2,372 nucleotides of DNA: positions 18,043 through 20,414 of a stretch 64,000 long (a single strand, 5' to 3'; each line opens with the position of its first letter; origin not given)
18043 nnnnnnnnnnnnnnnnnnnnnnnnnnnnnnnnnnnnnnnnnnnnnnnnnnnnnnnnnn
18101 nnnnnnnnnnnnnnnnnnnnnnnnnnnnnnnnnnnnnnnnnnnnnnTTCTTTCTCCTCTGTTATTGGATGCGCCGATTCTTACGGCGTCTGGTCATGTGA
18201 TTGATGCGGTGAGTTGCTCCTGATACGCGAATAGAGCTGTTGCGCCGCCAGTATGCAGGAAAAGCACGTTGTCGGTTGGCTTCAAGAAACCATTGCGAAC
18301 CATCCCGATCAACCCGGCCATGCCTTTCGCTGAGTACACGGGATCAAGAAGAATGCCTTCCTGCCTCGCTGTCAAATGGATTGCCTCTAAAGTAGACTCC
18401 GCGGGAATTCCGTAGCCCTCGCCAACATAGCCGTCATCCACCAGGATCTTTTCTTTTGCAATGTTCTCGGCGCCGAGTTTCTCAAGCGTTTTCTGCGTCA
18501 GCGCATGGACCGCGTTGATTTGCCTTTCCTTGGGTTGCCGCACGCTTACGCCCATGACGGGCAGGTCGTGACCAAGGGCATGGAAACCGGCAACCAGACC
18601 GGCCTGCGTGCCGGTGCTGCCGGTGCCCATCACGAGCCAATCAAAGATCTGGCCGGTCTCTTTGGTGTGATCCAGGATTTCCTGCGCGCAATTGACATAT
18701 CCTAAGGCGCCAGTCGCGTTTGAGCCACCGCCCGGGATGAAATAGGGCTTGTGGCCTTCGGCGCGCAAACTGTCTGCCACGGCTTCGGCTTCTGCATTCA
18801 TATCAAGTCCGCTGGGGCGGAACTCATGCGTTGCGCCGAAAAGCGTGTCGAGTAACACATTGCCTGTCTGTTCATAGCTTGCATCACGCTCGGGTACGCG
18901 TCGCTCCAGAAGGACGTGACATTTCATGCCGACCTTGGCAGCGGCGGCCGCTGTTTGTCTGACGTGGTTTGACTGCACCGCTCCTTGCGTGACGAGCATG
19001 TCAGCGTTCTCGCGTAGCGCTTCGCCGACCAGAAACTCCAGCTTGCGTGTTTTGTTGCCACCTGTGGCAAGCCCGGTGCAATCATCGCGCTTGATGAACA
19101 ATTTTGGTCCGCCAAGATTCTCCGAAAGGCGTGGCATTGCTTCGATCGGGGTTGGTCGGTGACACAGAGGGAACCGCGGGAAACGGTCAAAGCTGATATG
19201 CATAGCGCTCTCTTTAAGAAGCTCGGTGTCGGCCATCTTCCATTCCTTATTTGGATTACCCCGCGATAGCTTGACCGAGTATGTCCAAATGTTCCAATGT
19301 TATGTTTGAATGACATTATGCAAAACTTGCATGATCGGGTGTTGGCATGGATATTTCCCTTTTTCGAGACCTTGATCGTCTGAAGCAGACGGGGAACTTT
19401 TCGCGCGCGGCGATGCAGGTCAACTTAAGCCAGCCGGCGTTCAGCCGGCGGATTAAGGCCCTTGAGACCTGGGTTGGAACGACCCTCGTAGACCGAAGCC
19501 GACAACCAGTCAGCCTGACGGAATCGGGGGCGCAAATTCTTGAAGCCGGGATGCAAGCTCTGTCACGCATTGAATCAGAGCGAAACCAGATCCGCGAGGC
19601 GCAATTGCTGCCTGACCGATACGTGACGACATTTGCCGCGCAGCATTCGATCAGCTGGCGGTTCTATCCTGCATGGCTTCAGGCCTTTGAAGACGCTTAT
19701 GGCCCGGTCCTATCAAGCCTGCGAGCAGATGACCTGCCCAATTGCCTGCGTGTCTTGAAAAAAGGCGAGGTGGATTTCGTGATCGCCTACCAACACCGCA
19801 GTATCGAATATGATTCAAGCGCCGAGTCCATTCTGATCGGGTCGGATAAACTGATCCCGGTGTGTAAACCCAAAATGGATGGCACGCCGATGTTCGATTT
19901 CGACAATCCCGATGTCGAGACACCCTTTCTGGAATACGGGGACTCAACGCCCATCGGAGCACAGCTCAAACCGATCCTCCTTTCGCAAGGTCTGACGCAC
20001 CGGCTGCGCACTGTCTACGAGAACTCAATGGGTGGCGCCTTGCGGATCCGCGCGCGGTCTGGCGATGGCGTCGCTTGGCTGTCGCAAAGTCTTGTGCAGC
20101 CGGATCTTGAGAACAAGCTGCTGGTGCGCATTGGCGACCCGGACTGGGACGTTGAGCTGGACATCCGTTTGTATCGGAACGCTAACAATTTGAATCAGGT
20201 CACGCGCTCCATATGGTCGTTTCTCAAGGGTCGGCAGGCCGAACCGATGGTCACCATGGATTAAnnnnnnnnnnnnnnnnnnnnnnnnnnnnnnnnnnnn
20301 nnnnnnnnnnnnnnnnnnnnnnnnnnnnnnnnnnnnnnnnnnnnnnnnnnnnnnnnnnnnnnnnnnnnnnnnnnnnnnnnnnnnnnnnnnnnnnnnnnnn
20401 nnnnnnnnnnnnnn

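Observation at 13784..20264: LysR-controlled operon coupling a CuyA/DcyD-family PLP lyase to a betaine-type ProXVW transporter and an alpha/beta hydrolase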

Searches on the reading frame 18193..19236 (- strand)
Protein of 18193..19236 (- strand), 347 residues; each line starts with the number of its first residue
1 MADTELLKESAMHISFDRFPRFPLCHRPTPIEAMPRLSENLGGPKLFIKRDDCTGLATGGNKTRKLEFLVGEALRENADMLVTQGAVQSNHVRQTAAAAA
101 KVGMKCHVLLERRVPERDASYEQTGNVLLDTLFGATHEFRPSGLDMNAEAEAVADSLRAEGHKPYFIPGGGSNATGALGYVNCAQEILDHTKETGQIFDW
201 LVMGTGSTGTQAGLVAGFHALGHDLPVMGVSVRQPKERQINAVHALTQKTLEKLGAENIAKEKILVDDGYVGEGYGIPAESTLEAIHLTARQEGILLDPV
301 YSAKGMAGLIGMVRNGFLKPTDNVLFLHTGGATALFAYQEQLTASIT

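Call 3: search_protein_families(library=pfam, proteins=[window:18193-19236:-])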
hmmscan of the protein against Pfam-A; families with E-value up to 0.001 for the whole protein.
window:18193-19236:- (347 aa): 1 family
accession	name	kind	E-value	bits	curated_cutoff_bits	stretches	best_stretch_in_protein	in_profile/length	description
PF00291.31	PALP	-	3e-54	184.8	35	1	26-330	5-295/295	Pyridoxal-phosphate dependent enzyme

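Call 4: search_protein_families(library=ncbifam, proteins=[window:18193-19236:-])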
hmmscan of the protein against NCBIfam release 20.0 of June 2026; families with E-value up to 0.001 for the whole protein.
window:18193-19236:- (347 aa): 13 families
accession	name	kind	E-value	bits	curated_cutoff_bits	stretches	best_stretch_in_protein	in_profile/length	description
NF052482.1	sulfolyase_CuyA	equivalog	1.5e-149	497.3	450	1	15-342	2-331/332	D-cysteate sulfo-lyase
NF003030.0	PRK03910.1-3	equivalog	5.3e-98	328.3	429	1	14-343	8-336/338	D-cysteine desulfhydrase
TIGR01275.1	ACC_deam_rel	subfamily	5.3e-95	318.4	289.4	1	24-342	3-321/321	pyridoxal phosphate-dependent enzymes, D-cysteine desulfhydrase family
NF003029.0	PRK03910.1-1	equivalog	3.3e-90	302.8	610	1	16-340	6-326/328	D-cysteine desulfhydrase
NF003032.0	PRK03910.1-5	equivalog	1.9e-89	300.1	469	1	16-341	7-329/330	D-cysteine desulfhydrase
TIGR01274.1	ACC_deam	equivalog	1.4e-86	290.7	392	1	16-340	2-332/337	1-aminocyclopropane-1-carboxylate deaminase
NF052537.1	CoM_syn_XcbE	exception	1e-83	281.3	450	1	17-337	4-322/322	coenzyme M biosynthesis enzyme XcbE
NF010646.0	PRK14045.1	equivalog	2.9e-68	230.6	550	1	16-342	9-325/329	1-aminocyclopropane-1-carboxylate deaminase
TIGR00263.1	trpB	equivalog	1.4e-06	27.7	392.45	1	26-138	48-152/385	tryptophan synthase subunit beta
NF006050.0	PRK08197.1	equivalog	4.3e-06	25.7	303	0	28-118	80-166/406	threonine synthase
NF006058.0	PRK08206.1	equivalog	0.0001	20.9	276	0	66-116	102-152/402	diaminopropionate ammonia-lyase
NF010376.0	PRK13803.1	equivalog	0.00022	20.2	819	1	26-113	258-341/600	bifunctional phosphoribosylanthranilate isomerase/tryptophan synthase subunit beta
TIGR03844.1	cysteate_syn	equivalog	0.00045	19.1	324.9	0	273-334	321-381/398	cysteate synthase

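Call 20: search_solved_structures(query=window:18193-19236:-, max_evalue=1e-10)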
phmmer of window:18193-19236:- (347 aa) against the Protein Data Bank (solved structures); distinct sequences matched with E-value up to 1e-10: 8.
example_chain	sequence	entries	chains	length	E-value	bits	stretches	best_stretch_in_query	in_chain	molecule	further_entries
7ysk_A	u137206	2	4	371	3.4e-115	387.9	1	10-341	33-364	D-Cysteine desulfhydrase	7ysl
4d97_A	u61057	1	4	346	8.2e-80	271.6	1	16-343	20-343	D-cysteine desulfhydrase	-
4d8t_A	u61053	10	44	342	2.3e-79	270.2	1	16-339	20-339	D-cysteine desulfhydrase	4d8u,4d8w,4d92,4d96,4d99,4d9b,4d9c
1rqx_A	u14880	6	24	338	3e-78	266.5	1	16-338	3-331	1-aminocyclopropane-1-carboxylate deaminase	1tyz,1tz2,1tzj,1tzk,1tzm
1f2d_A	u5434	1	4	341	2.2e-60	207.8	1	18-339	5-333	1-AMINOCYCLOPROPANE-1-CARBOXYLATE DEAMINASE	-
1j0e_A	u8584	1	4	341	7.8e-60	206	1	18-339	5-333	1-aminocyclopropane-1-carboxylate deaminase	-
1j0c_A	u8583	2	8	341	1.5e-59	205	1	18-339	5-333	1-aminocyclopropane-1-carboxylate deaminase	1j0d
1j0a_A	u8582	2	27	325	7.1e-57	196.2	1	17-343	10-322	1-aminocyclopropane-1-carboxylate deaminase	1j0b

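Call 52: search_dna_similar(query=window:18193-19236:-, collection=plasmids, mode=protein, max_rows=40)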
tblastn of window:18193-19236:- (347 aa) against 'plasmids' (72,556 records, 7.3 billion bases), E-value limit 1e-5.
Records with a match: 492; places in all: 512; records where one place covers at least 80% of the query: 480.
Best place of each record, by identity: 60-80% 2; <60% 490.
By first word of the organism name: Ralstonia 131; Rhizobium 82; Sinorhizobium 54; Pseudosulfitobacter 45; Paraburkholderia 17; Streptomyces 13; Mesorhizobium 12; Ensifer 10; Phaeobacter 9; Escherichia 8; and 54 more.
By predicted mobility (MOB-suite, as given by PLSDB): non-mobilizable 220; conjugative 142; mobilizable 130.
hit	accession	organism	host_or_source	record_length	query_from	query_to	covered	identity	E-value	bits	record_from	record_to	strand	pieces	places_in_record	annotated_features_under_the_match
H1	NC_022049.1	Paracoccus aminophilus JCM 7686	-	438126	11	344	96%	60.0%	2e-113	369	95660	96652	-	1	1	D-cysteine desulfhydrase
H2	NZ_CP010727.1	Phaeobacter inhibens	cell culture,clam larvae aquaculture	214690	9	338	95%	58.9%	4e-113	368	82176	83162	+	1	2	D-cysteine desulfhydrase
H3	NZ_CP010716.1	Phaeobacter piscinae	cell culture,fish larvae aquaculture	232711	9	338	95%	58.6%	3e-112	365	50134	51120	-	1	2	D-cysteine desulfhydrase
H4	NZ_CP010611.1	Phaeobacter inhibens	cell culture,clam larvae aquaculture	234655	9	338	95%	58.6%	3e-112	365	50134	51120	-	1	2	D-cysteine desulfhydrase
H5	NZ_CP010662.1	Phaeobacter inhibens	cell culture,clam larvae aquaculture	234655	9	338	95%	58.6%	3e-112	365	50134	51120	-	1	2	D-cysteine desulfhydrase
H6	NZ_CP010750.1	Phaeobacter inhibens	cell culture,algae aquaculture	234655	9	338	95%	58.6%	3e-112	365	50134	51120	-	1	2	D-cysteine desulfhydrase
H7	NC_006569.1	Ruegeria pomeroyi DSS-3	-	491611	12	345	96%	57.7%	8e-111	361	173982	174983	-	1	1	D-cysteine desulfhydrase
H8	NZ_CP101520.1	Ensifer adhaerens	cell cuture,rhizosphere soil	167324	3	346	99%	56.0%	2e-116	377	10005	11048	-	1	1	D-cysteine desulfhydrase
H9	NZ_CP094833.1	Acuticoccus sp. I52.16.1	pure culture,seawater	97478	11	347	97%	57.0%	4e-110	359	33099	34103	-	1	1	D-cysteine desulfhydrase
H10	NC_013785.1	Zymomonas mobilis subsp. mobilis ZM4 = ATCC 31821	-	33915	6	342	97%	56.9%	8e-116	375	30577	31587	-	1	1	D-cysteine desulfhydrase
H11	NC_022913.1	Zymomonas mobilis subsp. mobilis str. CP4 = NRRL B-14023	-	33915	6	342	97%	56.9%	8e-116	375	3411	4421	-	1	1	D-cysteine desulfhydrase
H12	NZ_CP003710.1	Zymomonas mobilis subsp. mobilis NRRL B-12526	-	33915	6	342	97%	56.9%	8e-116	375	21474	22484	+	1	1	D-cysteine desulfhydrase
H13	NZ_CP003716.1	Zymomonas mobilis subsp. mobilis str. CP4 = NRRL B-14023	-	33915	6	342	97%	56.9%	8e-116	375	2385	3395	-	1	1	D-cysteine desulfhydrase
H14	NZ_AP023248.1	Mesorhizobium sp. 131-2-1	Lotus japonicus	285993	10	338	95%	58.2%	1e-116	378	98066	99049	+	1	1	D-cysteine desulfhydrase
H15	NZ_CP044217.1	Mesorhizobium terrae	soil,soil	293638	2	339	97%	56.5%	8e-117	379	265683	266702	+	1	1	D-cysteine desulfhydrase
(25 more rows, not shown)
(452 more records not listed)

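Call 53: get_annotated_region(hit=H7, flank=6000)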
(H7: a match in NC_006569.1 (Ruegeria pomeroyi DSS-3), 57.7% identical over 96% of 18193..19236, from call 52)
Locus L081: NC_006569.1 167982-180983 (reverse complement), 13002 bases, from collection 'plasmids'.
description: Ruegeria pomeroyi DSS-3 megaplasmid, complete sequence
organism: Ruegeria pomeroyi DSS-3 (NCBI taxid 246200)
taxonomy: Bacteria; Pseudomonadota; Alphaproteobacteria; Rhodobacterales; Roseobacteraceae; Ruegeria; Ruegeria pomeroyi; Ruegeria pomeroyi DSS-3
host: -; source: -; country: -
typing (MOB-suite, as given by PLSDB): non-mobilizable; replicon rep_cluster_95
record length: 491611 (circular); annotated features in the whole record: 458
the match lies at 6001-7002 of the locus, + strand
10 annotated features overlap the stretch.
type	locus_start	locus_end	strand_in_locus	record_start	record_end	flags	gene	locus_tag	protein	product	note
CDS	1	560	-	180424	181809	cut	-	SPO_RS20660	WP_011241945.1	PLP-dependent aminotransferase family protein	-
CDS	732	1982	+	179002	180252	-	-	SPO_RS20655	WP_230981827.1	hydroxymethylglutaryl-CoA reductase, degradative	GO:0016054 - organic acid catabolic process [Evidence IEA]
CDS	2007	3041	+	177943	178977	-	dctP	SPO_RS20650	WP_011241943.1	TRAP transporter substrate-binding protein DctP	GO:0055085 - transmembrane transport [Evidence IEA]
CDS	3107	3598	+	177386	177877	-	-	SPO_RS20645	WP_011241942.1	TRAP transporter small permease subunit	-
CDS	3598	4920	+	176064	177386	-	-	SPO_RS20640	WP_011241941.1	TRAP transporter large permease subunit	GO:0015740 - C4-dicarboxylate transport [Evidence IEA]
CDS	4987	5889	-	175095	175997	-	-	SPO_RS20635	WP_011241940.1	LysR family transcriptional regulator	GO:0006355 - regulation of DNA-templated transcription [Evidence IEA]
CDS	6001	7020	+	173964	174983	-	-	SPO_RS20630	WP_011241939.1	D-cysteine desulfhydrase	-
CDS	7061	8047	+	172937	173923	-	-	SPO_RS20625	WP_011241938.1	putative sulfate exporter family transporter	-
CDS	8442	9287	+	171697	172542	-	-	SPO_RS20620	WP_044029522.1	hypothetical protein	-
CDS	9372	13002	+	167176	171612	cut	-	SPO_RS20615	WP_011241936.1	VWA domain-containing protein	-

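Call 95: search_solved_structures(query=window:18193-19236:-, max_evalue=1e-70, show_alignments=3)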
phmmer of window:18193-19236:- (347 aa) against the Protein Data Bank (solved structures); distinct sequences matched with E-value up to 1e-70: 4.
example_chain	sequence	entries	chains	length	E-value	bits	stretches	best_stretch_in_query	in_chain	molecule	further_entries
7ysk_A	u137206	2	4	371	3.4e-115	387.9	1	10-341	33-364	D-Cysteine desulfhydrase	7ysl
4d97_A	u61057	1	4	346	8.2e-80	271.6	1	16-343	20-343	D-cysteine desulfhydrase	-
4d8t_A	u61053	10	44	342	2.3e-79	270.2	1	16-339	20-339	D-cysteine desulfhydrase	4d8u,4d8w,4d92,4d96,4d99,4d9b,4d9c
1rqx_A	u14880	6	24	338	3e-78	266.5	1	16-338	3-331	1-aminocyclopropane-1-carboxylate deaminase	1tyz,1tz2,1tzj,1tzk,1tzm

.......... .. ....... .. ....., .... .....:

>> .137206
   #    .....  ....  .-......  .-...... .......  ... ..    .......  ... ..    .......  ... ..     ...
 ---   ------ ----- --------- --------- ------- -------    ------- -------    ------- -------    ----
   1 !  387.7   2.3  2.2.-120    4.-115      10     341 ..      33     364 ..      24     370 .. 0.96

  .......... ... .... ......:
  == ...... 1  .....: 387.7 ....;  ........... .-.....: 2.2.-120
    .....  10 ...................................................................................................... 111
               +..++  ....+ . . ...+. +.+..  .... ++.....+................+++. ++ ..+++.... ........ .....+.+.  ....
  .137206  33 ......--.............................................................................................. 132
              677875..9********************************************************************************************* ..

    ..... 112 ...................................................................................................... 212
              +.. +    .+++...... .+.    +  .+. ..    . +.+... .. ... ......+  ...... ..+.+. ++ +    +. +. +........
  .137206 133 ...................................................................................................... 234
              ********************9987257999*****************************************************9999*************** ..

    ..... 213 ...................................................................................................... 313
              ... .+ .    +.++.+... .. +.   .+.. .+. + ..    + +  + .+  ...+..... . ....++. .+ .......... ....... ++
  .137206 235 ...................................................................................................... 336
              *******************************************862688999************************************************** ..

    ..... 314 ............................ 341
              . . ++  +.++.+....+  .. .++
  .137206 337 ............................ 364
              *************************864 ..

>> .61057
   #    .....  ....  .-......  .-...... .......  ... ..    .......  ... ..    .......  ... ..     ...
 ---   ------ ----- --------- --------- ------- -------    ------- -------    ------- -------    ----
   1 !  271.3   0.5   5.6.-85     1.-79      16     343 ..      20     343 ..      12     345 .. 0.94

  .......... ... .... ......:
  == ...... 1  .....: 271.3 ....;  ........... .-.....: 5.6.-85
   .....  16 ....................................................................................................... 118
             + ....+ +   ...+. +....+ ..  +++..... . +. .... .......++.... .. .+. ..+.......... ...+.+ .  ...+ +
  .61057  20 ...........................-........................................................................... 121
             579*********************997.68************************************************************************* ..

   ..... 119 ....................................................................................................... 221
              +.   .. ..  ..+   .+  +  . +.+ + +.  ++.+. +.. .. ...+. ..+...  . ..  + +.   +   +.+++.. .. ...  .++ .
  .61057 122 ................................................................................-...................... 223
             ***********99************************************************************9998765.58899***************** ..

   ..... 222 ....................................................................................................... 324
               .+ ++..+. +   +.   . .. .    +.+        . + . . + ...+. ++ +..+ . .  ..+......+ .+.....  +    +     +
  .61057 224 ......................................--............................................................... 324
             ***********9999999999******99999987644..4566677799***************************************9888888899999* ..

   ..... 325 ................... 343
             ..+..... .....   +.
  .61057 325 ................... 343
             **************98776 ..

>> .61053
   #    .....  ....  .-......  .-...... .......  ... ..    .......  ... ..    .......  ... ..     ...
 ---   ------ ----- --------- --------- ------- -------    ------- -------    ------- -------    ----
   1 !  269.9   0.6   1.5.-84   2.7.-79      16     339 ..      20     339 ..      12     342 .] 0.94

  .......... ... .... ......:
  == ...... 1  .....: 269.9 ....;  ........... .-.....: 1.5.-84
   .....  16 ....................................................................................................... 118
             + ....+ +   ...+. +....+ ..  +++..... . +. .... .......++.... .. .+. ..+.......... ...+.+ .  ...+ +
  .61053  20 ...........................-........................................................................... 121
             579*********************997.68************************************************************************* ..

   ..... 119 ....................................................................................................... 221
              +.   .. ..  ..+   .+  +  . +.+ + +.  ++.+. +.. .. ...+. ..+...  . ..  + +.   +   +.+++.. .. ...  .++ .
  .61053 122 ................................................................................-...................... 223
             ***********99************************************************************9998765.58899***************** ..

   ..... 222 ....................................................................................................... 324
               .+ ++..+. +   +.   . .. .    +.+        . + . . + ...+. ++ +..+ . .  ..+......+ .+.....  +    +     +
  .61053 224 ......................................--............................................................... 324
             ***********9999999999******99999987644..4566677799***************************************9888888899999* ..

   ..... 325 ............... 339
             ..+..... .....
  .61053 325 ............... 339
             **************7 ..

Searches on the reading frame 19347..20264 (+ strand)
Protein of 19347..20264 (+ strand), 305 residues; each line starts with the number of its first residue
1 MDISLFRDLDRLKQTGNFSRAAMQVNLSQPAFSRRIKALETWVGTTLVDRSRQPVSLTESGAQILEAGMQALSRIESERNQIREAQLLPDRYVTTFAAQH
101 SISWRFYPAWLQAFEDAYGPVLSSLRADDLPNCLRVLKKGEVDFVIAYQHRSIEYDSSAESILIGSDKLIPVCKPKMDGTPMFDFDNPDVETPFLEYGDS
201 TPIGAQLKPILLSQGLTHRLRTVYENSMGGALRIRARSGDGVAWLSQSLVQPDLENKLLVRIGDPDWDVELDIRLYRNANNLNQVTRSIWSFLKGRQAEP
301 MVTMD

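Call 3: search_protein_families(library=pfam, proteins=[window:19347-20264:+])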
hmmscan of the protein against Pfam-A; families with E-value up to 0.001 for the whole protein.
window:19347-20264:+ (305 aa): 2 families
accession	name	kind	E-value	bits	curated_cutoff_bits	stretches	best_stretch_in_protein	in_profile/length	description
PF03466.25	LysR_substrate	-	6.2e-19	68.6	28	1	95-296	9-207/209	LysR substrate binding domain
PF00126.33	HTH_1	-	1.6e-17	63.6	26.6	1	6-61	4-59/60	Bacterial regulatory helix-turn-helix protein, lysR family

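Call 4: search_protein_families(library=ncbifam, proteins=[window:19347-20264:+])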
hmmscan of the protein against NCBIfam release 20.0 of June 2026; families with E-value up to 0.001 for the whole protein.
window:19347-20264:+ (305 aa): 49 families (the best 25 are shown)
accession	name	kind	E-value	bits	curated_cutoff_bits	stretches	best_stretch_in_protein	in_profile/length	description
NF007488.0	PRK10082.1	equivalog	1.3e-29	103.4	301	1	8-298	18-300/303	hypochlorite stress DNA-binding transcriptional regulator HypT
NF040786.1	LysR_Sec_metab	equivalog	1.7e-17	63.4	250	1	13-175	13-171/298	selenium metabolism-associated LysR family transcriptional regulator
NF002964.0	PRK03635.1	subfamily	2.4e-16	59.7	197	1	4-282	6-274/297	ArgP/LysG family DNA-binding transcriptional regulator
NF008352.0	PRK11139.1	subfamily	4e-16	59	288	1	17-262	22-256/305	transcriptional regulator GcvA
NF041036.1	decaheme_TF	subfamily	1.5e-15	57.5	210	1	1-259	1-257/301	multiheme cytochrome-associated LysR family transcriptional regulator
TIGR03418.1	chol_sulf_TF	equivalog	2.1e-15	56.5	324.8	1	10-177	10-168/291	choline sulfate utilization transcriptional regulator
NF052633.1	LysR_TF_PsrA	exception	7.2e-15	54.7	540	1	11-152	15-155/297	L-proline-binding transcription factor PsrA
TIGR03298.1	argP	subfamily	3.1e-14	52.8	273.55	1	7-182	7-176/292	ArgP/LysG family DNA-binding transcriptional regulator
NF040888.1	trans_reg_YafC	equivalog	3.7e-14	52.3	470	1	14-128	16-129/293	DNA-binding transcriptional regulator YafC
NF008416.0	PRK11242.1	equivalog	7.4e-14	51.7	277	1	14-151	14-150/300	transcriptional regulator CynR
NF045775.1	acetoin_reg_AlsR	exception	3e-13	49.9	430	1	18-148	18-147/290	acetoin biosynthesis transcriptional regulator AlsR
NF053705.1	TransRegGltCGpos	equivalog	3.2e-13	49.6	350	1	17-146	17-145/300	glutamate biosynthesis transcriptional regulator GltC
NF045990.1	TransRegCbbRRhodb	equivalog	7.9e-13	48.1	450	1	6-146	11-151/304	LysR family regulator CbbR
NF008722.0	PRK11716.1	equivalog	1.2e-12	47.5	246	1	1-151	1-150/293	HTH-type transcriptional activator IlvY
NF009888.0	PRK13348.1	subfamily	2.1e-12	46.7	297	1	6-153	8-151/302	HTH-type transcriptional regulator ArgP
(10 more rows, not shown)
